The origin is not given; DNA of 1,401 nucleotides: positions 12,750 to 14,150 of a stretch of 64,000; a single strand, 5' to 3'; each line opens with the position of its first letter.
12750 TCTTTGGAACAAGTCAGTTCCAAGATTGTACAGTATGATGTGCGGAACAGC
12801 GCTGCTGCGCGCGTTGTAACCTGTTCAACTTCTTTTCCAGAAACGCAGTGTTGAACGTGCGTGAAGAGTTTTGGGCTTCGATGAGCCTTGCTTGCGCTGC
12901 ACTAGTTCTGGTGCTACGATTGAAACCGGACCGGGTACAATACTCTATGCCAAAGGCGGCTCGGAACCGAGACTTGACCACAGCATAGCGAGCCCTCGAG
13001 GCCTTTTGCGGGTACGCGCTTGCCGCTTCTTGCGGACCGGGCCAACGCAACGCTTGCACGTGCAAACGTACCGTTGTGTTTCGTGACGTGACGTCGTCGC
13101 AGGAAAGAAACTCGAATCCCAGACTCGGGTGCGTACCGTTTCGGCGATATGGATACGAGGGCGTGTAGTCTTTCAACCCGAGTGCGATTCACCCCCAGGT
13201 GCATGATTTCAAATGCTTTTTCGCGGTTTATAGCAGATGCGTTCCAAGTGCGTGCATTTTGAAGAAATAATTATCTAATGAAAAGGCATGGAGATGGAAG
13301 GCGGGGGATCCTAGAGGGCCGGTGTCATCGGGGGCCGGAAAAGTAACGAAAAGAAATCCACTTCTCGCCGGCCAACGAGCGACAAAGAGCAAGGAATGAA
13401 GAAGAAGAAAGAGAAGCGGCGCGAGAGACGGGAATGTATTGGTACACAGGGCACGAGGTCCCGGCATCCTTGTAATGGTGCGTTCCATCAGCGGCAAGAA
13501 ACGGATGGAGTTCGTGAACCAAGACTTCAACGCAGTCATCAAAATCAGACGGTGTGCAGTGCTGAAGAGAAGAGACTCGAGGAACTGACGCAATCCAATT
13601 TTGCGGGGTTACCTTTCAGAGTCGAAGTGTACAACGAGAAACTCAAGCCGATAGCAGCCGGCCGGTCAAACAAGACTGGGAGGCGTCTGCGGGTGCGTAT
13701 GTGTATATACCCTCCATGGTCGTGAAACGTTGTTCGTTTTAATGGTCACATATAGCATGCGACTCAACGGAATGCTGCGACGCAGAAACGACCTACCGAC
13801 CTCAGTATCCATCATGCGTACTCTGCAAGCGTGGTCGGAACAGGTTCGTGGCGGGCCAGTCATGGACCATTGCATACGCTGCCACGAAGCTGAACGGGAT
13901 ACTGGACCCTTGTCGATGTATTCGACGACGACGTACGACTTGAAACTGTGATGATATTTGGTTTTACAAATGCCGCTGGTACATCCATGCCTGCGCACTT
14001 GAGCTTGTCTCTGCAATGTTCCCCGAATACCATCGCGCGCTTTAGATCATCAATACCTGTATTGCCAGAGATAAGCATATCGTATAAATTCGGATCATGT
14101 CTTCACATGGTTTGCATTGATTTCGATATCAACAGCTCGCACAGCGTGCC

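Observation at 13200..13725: MITE-like internal-deletion derivative retaining both element ends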

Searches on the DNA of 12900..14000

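Call 66: search_rna_families(source=window, start=12900, end=14000, threshold=evalue, max_evalue=1)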
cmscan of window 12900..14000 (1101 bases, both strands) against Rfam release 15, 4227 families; matches with E-value up to 1: 1.
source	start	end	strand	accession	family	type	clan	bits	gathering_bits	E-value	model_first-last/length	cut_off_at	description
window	12919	13074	-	RF02880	MH_s15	Gene; sRNA;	-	14.9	123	0.39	1-277/277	no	Mesorhizobail RNA 15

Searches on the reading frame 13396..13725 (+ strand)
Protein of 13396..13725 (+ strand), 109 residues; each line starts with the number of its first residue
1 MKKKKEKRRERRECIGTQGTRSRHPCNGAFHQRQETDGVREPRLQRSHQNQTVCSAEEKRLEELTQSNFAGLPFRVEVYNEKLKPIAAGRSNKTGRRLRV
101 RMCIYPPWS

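Call 8: search_protein_families(library=pfam, proteins=[window:13396-13725:+], max_evalue=1)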
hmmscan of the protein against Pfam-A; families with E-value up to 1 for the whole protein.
window:13396-13725:+ (109 aa): 0 families
